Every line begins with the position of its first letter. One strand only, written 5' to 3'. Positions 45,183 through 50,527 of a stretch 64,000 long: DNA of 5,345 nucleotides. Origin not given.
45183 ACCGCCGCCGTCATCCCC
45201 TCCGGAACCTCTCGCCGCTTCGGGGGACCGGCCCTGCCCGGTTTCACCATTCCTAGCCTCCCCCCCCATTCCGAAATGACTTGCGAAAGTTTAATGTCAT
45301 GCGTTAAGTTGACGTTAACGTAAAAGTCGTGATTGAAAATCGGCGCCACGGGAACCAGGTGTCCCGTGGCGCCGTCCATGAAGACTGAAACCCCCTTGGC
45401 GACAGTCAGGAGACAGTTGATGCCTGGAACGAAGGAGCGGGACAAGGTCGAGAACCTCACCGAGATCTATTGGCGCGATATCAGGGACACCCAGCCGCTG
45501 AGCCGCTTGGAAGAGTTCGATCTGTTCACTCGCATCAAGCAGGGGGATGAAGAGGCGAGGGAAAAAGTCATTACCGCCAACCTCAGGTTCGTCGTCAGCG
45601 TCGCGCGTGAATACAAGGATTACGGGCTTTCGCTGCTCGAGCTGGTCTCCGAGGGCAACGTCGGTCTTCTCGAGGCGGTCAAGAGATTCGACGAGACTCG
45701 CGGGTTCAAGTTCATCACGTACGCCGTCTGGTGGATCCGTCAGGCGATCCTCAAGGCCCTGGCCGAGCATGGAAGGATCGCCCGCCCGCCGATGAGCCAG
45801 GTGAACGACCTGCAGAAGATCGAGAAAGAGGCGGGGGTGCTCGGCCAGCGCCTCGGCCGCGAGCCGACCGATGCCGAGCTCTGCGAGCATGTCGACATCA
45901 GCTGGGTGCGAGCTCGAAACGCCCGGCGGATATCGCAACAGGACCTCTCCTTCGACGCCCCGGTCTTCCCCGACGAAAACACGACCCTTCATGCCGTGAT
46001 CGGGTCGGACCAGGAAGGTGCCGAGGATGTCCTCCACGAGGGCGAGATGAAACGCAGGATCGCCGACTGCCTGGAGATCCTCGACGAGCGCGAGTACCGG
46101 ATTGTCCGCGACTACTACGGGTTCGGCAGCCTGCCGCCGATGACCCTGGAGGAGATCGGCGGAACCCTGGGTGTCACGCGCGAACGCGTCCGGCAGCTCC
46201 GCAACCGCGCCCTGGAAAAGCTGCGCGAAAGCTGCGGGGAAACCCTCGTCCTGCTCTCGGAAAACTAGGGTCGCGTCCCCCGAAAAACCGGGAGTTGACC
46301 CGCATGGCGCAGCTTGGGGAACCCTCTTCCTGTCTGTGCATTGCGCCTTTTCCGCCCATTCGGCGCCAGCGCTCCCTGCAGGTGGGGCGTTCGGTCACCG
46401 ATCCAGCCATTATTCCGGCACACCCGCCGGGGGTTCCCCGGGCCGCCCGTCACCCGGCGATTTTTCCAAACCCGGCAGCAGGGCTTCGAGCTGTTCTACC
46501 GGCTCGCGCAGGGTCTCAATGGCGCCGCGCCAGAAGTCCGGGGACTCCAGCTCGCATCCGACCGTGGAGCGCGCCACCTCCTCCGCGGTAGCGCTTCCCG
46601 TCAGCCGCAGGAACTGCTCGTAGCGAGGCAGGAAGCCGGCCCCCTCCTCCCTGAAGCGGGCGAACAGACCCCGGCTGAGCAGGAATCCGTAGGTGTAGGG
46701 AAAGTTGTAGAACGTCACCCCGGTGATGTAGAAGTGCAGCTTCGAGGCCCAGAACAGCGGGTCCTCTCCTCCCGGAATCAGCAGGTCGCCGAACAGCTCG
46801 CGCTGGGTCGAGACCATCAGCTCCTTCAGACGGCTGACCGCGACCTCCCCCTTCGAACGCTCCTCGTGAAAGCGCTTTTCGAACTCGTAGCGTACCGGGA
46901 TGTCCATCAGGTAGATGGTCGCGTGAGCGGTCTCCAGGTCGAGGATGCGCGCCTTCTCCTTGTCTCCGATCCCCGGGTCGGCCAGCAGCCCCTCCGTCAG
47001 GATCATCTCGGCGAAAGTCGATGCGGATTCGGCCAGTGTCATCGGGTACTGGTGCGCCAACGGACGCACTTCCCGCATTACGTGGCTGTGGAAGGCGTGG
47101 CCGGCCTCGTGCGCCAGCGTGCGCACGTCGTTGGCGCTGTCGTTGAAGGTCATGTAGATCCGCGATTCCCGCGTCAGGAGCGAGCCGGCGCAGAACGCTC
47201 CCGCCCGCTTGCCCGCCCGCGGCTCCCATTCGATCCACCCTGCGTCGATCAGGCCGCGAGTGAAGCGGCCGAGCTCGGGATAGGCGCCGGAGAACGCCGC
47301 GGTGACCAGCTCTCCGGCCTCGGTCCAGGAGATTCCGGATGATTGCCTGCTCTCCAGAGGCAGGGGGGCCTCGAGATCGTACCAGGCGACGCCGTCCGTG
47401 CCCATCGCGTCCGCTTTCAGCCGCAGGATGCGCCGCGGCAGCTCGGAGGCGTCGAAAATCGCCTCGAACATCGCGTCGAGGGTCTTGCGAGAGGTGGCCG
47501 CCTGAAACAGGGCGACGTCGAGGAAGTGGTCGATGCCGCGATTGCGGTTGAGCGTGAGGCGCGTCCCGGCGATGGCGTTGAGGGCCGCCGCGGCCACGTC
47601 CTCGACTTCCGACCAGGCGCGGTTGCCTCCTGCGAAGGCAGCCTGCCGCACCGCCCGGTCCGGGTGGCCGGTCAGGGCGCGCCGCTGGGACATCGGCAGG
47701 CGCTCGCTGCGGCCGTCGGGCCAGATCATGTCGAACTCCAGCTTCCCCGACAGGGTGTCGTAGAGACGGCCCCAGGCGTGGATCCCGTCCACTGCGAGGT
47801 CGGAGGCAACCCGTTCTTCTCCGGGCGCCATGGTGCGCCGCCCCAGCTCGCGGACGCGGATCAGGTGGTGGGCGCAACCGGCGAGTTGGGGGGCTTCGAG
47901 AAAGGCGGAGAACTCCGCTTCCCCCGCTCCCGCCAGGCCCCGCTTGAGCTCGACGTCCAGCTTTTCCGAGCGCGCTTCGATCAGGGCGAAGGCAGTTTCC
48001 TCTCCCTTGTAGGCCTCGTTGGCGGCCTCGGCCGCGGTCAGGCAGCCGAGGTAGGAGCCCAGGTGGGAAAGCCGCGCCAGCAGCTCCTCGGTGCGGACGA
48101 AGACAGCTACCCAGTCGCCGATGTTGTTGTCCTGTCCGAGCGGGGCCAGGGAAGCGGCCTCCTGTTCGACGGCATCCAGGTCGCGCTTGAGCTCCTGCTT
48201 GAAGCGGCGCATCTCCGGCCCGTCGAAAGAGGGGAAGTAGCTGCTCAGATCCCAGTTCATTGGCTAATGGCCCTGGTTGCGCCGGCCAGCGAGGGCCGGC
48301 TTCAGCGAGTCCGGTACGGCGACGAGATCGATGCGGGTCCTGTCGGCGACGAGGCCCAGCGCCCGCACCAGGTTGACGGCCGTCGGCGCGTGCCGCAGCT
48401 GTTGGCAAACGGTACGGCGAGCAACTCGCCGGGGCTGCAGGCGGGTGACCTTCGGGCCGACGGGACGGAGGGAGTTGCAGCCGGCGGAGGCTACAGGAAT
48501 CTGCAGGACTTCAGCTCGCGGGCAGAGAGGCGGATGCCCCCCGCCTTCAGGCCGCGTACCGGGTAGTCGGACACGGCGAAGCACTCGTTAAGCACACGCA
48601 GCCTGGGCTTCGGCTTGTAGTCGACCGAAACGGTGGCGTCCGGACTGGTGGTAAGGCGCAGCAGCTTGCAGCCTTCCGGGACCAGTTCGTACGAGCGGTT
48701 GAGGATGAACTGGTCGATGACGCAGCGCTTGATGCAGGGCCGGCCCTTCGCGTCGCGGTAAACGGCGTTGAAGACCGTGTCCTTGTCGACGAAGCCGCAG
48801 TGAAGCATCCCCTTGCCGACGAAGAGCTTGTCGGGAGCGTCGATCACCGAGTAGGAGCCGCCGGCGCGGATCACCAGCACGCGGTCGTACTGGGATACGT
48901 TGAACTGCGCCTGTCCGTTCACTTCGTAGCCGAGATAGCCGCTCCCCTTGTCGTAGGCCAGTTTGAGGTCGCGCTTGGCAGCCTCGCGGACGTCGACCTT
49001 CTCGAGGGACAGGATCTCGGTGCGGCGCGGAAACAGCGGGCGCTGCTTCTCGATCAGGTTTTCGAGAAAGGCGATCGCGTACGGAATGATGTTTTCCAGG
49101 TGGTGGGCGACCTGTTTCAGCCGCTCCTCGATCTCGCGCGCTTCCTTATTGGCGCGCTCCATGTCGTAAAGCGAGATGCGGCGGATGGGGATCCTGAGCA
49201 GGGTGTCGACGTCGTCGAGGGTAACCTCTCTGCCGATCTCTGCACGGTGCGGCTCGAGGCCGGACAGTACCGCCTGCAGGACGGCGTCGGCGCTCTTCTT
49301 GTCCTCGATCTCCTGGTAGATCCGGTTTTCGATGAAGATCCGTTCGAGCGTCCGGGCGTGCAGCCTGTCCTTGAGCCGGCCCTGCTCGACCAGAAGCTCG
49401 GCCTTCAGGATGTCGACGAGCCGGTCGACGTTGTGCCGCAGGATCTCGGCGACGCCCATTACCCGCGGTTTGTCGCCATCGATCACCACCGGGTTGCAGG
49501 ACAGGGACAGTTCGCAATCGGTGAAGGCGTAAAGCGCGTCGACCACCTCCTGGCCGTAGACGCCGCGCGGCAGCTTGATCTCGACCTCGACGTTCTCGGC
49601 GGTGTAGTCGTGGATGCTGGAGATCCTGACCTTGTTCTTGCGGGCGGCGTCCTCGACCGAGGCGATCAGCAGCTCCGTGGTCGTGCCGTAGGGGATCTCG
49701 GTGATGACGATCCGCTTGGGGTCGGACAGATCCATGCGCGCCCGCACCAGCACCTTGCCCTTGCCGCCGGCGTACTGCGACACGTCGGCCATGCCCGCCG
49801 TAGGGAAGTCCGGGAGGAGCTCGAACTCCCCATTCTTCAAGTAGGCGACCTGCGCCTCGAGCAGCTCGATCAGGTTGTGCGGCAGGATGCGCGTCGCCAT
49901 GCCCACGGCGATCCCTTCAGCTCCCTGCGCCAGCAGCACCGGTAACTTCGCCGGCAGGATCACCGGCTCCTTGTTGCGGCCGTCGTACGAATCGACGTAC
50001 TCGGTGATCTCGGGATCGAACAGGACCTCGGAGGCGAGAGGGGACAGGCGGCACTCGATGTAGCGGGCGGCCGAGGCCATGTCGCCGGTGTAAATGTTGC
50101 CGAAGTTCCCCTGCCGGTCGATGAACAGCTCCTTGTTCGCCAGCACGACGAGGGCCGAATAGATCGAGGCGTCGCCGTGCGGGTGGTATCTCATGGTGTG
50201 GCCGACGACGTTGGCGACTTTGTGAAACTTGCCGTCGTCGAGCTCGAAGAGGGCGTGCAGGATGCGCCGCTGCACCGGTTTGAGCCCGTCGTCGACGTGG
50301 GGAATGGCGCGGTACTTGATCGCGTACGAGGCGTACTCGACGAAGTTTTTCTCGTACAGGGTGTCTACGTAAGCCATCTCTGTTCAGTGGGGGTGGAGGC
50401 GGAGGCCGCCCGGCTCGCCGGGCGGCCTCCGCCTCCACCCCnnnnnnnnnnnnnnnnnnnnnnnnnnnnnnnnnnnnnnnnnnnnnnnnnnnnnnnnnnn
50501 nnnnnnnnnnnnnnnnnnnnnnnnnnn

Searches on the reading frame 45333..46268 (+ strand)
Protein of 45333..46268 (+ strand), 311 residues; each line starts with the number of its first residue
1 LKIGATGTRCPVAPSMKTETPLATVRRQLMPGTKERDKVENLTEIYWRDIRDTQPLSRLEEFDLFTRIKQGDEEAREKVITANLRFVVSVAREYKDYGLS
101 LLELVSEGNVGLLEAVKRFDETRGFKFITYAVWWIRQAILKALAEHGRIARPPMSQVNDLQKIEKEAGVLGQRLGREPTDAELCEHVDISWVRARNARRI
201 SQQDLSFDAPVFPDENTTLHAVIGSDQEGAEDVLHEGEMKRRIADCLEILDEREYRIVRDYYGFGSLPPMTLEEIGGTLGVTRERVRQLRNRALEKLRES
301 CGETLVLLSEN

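Call 23: search_protein_families(library=pfam, proteins=[window:45333-46268:+], max_evalue=0.0001)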
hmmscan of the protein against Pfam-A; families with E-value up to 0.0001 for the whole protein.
window:45333-46268:+ (311 aa): 3 families
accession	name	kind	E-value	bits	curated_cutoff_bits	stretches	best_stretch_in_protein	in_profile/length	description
PF04542.20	Sigma70_r2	-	1.2e-18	67.1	24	1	80-148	2-70/71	Sigma-70 region 2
PF04545.22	Sigma70_r4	-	4.1e-16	58.7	24.1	1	246-299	1-50/50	Sigma-70, region 4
PF04539.22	Sigma70_r3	-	3.3e-14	53.2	25.3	1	160-232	3-76/78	Sigma-70 region 3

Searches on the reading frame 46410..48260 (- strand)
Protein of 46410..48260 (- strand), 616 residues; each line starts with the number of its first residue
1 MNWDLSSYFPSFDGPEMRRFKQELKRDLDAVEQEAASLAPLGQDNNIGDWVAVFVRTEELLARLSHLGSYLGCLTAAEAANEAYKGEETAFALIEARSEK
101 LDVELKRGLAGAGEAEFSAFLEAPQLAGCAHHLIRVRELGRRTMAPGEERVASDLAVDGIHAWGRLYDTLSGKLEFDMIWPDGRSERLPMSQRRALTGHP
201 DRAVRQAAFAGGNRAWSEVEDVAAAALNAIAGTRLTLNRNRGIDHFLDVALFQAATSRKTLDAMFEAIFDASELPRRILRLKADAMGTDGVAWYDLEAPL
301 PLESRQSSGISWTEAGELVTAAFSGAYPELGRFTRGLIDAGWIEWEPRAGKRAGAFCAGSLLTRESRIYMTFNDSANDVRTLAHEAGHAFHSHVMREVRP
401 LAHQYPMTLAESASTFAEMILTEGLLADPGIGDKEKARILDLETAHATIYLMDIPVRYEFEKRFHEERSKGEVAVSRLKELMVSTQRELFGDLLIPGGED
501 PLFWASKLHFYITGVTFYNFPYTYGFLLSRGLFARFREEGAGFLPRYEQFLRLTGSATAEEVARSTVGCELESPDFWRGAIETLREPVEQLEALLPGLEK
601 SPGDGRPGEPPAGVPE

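Call 21: search_protein_families(library=pfam, proteins=[window:46410-48260:-], max_evalue=0.0001)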
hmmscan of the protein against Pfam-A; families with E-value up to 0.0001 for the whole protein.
window:46410-48260:- (616 aa): 2 families
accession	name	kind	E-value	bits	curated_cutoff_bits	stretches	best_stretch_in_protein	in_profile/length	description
PF01432.26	Peptidase_M3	-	2.8e-28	99.9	27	1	333-572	179-447/457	Peptidase family M3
PF08439.15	Peptidase_M3_N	-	9.1e-10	39.1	25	1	113-176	6-70/70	Oligopeptidase F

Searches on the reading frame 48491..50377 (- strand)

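Call 21: search_protein_families(library=pfam, proteins=[window:48491-50377:-], max_evalue=0.0001)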
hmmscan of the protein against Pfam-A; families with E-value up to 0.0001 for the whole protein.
window:48491-50377:- (628 aa): 1 family
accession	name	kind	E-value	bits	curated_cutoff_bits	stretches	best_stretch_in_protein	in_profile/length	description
PF00521.26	DNA_topoisoIV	-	8.9e-111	371.2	31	1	23-429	1-419/432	DNA gyrase/topoisomerase IV, subunit A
